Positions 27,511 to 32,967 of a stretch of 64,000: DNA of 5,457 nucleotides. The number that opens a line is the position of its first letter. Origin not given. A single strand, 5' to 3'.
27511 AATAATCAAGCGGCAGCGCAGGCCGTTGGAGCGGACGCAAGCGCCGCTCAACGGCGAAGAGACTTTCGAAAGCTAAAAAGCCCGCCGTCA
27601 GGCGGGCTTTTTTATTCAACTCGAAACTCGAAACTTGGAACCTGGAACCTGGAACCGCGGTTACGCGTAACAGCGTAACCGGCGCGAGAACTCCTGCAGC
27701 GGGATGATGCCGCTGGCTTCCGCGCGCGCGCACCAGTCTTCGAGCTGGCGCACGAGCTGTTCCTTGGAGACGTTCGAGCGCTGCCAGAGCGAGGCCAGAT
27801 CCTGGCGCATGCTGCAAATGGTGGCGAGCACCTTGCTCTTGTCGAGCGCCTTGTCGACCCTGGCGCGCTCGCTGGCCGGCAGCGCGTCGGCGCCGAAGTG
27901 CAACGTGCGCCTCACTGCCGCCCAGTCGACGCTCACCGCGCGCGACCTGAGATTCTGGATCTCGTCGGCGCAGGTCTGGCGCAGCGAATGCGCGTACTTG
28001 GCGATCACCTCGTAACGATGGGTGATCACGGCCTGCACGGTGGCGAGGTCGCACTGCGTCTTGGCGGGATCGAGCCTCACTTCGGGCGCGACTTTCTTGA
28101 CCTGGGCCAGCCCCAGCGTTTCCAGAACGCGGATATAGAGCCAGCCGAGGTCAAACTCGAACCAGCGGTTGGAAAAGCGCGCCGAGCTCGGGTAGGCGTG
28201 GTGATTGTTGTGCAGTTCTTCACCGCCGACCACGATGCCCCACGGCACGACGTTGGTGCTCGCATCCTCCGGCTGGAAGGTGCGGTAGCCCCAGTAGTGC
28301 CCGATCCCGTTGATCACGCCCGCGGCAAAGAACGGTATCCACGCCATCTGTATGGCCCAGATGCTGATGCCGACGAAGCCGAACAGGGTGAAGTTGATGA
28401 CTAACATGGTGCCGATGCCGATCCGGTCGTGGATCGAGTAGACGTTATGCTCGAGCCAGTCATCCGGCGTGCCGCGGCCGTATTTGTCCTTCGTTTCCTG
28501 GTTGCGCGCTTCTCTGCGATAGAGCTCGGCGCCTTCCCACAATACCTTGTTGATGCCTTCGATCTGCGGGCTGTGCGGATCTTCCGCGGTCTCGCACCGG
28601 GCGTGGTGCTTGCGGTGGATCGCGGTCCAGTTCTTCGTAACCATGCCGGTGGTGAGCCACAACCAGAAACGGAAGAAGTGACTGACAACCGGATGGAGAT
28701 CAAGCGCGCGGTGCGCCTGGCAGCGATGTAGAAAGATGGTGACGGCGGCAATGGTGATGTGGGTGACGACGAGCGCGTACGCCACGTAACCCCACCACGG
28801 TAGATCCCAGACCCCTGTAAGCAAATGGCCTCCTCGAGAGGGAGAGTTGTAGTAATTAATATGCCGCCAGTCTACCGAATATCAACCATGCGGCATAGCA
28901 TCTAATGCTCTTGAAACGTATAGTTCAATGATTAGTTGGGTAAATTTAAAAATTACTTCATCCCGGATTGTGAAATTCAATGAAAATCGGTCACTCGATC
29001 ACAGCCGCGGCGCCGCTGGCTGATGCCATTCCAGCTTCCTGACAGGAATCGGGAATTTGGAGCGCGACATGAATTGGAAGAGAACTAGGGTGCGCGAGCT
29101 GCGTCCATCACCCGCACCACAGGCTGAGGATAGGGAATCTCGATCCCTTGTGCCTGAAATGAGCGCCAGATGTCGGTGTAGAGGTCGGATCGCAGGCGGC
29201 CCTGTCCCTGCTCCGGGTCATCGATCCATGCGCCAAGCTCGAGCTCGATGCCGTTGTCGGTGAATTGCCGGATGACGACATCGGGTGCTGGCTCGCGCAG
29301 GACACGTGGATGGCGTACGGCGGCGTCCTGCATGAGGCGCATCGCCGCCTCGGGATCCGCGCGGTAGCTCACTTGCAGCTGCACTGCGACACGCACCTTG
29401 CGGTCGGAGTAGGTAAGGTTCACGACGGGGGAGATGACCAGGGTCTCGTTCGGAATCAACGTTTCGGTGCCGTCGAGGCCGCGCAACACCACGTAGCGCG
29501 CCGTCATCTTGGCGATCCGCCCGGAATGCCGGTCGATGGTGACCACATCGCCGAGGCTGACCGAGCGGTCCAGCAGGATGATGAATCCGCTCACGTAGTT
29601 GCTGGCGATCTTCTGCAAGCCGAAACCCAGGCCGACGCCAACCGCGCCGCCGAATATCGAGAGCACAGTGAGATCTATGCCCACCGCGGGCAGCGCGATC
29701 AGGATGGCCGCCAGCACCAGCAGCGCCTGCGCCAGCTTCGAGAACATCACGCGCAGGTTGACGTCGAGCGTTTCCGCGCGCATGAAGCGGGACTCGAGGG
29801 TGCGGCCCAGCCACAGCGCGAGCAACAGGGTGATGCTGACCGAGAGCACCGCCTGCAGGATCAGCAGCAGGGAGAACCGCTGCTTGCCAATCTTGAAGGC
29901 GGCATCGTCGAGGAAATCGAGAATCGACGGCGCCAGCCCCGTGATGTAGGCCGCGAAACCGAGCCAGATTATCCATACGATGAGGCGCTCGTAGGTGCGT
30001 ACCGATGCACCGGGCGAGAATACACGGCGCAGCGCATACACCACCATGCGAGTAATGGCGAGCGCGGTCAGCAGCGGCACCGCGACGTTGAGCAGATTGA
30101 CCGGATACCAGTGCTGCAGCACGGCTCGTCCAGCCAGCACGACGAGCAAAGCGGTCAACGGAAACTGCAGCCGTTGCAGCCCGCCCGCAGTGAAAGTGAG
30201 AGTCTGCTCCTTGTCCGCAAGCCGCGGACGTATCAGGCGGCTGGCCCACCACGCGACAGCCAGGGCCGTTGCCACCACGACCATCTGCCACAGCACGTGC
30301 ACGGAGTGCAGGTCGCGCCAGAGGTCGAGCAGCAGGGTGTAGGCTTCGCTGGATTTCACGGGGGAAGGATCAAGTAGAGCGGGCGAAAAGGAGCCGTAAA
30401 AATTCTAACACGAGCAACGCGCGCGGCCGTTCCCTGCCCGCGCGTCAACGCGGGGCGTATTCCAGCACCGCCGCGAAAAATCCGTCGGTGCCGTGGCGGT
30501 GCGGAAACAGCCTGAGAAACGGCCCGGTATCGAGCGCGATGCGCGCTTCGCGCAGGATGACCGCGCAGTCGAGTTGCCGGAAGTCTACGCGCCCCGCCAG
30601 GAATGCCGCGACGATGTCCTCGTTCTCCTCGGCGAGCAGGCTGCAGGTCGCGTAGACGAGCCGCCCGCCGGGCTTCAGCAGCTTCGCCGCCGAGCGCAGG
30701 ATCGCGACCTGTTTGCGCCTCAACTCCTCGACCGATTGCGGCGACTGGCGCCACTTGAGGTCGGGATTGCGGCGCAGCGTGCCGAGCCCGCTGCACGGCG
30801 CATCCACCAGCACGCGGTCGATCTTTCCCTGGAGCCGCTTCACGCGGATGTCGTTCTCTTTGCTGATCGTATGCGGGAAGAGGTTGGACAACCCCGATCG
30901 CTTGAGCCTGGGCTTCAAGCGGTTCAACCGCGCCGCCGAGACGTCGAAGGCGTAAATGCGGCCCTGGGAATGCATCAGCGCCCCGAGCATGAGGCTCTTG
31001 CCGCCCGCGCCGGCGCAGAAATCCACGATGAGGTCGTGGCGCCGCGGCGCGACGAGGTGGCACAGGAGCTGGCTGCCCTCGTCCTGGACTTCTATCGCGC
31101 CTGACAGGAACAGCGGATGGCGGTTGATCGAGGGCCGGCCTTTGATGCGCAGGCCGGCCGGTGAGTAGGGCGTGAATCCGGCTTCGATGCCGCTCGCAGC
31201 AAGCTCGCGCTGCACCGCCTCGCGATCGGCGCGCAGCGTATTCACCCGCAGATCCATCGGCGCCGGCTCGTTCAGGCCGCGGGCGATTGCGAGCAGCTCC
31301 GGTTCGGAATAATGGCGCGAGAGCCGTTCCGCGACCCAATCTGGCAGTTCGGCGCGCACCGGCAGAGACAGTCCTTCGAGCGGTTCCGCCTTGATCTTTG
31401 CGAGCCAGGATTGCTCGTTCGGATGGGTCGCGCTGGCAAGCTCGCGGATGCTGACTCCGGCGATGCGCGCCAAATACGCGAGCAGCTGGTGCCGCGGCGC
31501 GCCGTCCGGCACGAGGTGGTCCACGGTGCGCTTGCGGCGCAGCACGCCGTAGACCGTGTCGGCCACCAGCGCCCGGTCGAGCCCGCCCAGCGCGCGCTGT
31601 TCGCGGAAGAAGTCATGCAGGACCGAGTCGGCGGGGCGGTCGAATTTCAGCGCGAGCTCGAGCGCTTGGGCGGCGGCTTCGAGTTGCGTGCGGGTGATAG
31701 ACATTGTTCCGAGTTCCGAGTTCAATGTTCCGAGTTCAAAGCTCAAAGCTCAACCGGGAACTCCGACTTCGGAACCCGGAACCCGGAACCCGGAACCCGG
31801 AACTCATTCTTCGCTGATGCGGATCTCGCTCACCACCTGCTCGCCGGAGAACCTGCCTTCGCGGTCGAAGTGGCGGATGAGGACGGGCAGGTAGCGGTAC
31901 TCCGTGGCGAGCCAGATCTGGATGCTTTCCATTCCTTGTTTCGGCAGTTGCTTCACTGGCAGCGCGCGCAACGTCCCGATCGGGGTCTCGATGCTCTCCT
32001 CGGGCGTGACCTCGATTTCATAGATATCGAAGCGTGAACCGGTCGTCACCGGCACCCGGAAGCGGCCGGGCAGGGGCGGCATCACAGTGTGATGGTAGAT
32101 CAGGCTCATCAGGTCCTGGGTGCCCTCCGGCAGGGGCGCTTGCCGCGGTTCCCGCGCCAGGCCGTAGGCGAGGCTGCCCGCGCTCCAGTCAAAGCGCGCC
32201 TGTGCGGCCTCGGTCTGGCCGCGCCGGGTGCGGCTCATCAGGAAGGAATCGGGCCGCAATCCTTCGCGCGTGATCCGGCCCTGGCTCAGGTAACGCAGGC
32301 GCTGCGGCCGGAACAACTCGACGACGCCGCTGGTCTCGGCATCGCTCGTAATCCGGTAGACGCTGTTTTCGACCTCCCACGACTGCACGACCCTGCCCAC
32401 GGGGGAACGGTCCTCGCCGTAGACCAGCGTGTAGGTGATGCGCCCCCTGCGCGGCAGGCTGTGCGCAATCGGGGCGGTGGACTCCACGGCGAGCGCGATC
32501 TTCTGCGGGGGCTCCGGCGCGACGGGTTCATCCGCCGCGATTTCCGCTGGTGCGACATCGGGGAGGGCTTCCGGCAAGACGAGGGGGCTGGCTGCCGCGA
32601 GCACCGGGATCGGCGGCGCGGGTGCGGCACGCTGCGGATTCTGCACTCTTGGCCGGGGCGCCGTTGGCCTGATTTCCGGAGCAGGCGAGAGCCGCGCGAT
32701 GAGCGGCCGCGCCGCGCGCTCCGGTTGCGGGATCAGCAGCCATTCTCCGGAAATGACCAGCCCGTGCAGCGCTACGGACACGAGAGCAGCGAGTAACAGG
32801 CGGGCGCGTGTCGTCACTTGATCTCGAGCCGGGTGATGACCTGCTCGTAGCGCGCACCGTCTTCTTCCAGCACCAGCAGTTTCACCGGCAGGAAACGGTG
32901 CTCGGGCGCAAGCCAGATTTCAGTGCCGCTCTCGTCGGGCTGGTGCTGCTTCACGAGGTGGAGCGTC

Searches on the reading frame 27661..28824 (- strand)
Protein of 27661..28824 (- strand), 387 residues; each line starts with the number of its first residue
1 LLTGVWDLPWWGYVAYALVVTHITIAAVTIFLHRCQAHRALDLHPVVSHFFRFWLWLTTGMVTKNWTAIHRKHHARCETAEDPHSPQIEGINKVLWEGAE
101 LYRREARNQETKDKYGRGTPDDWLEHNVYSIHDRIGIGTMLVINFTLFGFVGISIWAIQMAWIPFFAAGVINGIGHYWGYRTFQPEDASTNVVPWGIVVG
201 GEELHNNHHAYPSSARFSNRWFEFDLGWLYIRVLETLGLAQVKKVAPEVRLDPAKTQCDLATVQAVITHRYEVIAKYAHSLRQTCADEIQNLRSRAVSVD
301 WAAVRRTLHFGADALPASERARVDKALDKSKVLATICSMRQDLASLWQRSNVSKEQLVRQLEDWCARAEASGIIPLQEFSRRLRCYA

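Call 61: search_protein_families(library=pfam, proteins=[window:27661-28824:-], max_evalue=0.00001)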
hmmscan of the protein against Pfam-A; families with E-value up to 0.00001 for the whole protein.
window:27661-28824:- (387 aa): 2 families
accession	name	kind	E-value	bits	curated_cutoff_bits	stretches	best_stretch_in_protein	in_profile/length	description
PF00487.30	FA_desaturase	-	6e-15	56.1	29.7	1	10-213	3-225/253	Fatty acid desaturase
PF01610.23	DDE_Tnp_ISL3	-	1e-08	35.7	23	1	266-384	79-194/240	Transposase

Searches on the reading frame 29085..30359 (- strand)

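Call 61: search_protein_families(library=pfam, proteins=[window:29085-30359:-], max_evalue=0.00001)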
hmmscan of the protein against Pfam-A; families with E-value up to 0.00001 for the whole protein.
window:29085-30359:- (424 aa): 2 families
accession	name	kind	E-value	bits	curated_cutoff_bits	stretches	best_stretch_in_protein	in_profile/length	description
PF00924.24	MS_channel_2nd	-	5.6e-17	62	20.2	1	251-316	2-67/68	Mechanosensitive ion channel, beta-domain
PF21082.3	MS_channel_3rd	-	6.2e-12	46.2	21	1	325-408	2-88/88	Mechanosensitive ion channel MscS, C-terminal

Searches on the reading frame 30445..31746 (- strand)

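Call 61: search_protein_families(library=pfam, proteins=[window:30445-31746:-], max_evalue=0.00001)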
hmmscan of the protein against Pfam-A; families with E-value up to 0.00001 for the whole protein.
window:30445-31746:- (433 aa): 3 families
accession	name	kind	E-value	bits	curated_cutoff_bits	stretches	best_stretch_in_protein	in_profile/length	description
PF01189.24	Methyltr_RsmB-F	-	3.4e-51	174.2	27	1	231-428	3-198/199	16S rRNA methyltransferase RsmB/F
PF22458.1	RsmF-B_ferredox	-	5e-16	59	27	1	135-205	2-71/74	Methyltr_RsmF/B-like, ferredoxin-like domain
PF13847.12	Methyltransf_31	-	2.6e-06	27.6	27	1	240-375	7-119/145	Methyltransferase domain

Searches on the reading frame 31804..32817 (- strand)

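Call 61: search_protein_families(library=pfam, proteins=[window:31804-32817:-], max_evalue=0.00001)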
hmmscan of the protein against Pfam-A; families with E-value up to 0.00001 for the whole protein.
window:31804-32817:- (337 aa): 1 family
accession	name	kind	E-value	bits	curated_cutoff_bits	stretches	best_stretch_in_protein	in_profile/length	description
PF11306.15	DUF3108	-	5.5e-23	82.3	26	1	128-321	1-202/209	Protein of unknown function (DUF3108)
